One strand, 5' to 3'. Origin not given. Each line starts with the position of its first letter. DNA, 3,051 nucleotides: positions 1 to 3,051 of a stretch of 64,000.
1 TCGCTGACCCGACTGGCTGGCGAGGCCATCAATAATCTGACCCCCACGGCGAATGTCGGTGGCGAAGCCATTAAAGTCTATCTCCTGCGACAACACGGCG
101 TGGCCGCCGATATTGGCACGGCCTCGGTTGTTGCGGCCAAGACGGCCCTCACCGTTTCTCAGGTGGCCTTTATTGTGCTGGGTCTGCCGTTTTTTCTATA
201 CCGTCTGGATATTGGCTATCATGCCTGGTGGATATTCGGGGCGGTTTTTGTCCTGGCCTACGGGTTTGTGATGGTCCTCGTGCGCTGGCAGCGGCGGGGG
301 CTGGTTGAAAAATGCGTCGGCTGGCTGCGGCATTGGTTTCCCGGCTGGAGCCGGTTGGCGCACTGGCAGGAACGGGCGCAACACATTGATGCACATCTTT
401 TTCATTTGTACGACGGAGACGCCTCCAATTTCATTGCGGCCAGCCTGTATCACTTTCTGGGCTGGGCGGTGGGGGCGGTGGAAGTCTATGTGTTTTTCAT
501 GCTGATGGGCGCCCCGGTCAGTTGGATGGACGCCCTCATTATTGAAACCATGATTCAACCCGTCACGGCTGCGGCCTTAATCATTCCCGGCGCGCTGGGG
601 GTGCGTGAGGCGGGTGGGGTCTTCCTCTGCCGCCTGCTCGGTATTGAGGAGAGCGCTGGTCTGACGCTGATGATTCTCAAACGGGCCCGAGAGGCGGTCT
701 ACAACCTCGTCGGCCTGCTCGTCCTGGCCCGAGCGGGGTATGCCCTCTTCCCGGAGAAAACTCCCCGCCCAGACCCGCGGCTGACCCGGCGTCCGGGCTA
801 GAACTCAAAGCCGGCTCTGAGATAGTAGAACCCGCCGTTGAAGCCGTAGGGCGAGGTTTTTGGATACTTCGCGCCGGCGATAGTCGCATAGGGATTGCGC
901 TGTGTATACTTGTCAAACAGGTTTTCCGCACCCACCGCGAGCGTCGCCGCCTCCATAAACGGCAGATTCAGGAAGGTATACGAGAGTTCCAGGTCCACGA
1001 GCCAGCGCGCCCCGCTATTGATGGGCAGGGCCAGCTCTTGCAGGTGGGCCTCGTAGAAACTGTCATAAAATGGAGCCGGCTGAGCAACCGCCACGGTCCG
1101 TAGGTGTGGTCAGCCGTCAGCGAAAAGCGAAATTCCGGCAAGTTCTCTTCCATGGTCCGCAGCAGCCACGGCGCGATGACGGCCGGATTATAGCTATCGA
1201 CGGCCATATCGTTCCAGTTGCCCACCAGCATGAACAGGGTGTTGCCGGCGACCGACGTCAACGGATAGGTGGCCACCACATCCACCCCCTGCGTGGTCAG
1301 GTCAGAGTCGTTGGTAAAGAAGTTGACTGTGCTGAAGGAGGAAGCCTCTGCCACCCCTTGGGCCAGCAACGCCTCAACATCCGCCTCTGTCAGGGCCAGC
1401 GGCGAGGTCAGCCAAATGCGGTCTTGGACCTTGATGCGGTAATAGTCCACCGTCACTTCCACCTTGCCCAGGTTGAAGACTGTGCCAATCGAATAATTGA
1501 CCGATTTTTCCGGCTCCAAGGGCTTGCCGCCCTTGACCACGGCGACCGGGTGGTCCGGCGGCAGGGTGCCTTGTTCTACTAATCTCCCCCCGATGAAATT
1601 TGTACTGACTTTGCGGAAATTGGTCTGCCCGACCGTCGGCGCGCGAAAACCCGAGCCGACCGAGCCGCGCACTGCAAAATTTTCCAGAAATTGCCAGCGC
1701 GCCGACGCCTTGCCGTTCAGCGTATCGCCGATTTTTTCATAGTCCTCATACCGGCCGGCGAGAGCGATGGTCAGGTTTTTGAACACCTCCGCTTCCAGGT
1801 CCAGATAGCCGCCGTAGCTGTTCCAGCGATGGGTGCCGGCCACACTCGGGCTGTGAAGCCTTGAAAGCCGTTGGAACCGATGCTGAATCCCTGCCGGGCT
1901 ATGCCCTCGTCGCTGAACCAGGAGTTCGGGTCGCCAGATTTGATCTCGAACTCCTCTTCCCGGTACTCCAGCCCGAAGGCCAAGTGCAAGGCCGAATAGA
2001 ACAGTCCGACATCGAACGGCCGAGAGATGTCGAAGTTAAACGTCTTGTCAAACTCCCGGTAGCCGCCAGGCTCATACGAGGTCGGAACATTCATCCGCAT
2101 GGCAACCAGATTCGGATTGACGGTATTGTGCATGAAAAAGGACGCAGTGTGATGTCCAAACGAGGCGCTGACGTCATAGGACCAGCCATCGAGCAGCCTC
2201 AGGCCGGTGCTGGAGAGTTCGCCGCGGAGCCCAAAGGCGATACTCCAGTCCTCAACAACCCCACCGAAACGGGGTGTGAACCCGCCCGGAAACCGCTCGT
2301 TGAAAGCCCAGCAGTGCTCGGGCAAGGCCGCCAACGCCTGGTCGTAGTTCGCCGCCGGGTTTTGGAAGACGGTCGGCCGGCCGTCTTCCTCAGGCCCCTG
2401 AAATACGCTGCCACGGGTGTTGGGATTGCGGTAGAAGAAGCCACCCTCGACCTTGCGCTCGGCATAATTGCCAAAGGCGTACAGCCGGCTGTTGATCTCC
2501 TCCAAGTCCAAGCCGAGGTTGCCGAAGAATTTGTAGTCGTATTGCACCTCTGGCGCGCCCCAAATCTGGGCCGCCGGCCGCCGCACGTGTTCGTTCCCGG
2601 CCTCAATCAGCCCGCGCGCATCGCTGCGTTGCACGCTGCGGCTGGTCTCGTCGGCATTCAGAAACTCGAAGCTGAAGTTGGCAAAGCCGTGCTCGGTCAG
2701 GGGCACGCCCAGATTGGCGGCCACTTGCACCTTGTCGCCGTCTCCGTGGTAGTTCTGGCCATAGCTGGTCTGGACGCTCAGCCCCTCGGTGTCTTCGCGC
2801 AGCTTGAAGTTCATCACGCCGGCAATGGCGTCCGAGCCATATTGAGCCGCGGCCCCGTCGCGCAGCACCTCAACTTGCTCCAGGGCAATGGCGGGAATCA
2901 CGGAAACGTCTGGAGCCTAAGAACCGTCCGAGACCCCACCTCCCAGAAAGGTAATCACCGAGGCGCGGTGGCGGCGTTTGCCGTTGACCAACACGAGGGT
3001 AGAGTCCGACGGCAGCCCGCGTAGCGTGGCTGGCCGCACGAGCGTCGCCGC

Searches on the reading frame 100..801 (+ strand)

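Call 55: search_protein_families(library=pfam, proteins=[window:100-801:+])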
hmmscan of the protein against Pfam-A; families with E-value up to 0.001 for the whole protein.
window:100-801:+ (233 aa): 1 family
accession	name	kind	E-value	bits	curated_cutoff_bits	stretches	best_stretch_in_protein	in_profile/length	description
PF03706.18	LPG_synthase_TM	-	4e-22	79.5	33.4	1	5-202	108-299/302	Lysylphosphatidylglycerol synthase TM region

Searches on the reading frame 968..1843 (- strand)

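Call 55: search_protein_families(library=pfam, proteins=[window:968-1843:-])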
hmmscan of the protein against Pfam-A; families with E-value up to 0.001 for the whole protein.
window:968-1843:- (291 aa): 1 family
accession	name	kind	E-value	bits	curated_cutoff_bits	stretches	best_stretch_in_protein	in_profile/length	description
PF00593.30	TonB_dep_Rec_b-barrel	-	4.4e-27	96.5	27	1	8-257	169-390/436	TonB dependent receptor-like, beta-barrel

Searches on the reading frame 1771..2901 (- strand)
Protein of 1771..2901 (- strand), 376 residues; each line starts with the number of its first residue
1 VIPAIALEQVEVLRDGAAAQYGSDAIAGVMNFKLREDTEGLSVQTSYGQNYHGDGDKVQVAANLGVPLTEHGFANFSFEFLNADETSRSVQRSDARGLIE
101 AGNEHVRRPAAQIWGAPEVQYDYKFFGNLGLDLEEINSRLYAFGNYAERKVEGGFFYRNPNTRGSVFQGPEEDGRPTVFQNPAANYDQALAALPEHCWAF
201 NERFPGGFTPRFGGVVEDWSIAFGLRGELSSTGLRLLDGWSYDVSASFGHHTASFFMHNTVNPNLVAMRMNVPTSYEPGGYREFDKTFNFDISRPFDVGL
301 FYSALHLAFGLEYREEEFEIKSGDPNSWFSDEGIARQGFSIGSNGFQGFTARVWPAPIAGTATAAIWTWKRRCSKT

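Call 4: search_protein_families(library=pfam, proteins=[window:1771-2901:-])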
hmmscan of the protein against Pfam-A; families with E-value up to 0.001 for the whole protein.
window:1771-2901:- (376 aa): 1 family
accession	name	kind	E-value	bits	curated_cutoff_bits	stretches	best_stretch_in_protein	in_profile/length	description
PF07715.20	Plug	-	2.9e-05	25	23.9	1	2-29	80-107/107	TonB-dependent Receptor Plug Domain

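Call 5: search_protein_families(library=ncbifam, proteins=[window:1771-2901:-])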
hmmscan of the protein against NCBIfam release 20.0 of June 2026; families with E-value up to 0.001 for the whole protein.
window:1771-2901:- (376 aa): 5 families
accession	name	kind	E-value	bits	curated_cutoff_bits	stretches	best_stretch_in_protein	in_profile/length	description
NF010051.0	PRK13528.1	subfamily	1.6e-06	26.7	583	1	2-107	139-247/727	FepA family TonB-dependent siderophore receptor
NF010048.1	PRK13524.1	subfamily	4e-06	25.6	493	1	2-70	143-214/744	FepA family TonB-dependent siderophore receptor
NF007926.1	PRK10641.1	equivalog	0.00011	20.9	836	1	2-52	121-171/617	TonB-dependent vitamin B12 receptor BtuB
NF010012.0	PRK13486.1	equivalog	0.00087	17.7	924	0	1-50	124-173/696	TonB-dependent receptor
NF010010.0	PRK13483.1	equivalog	0.00094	17.3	927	0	3-39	131-167/660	ligand-gated channel protein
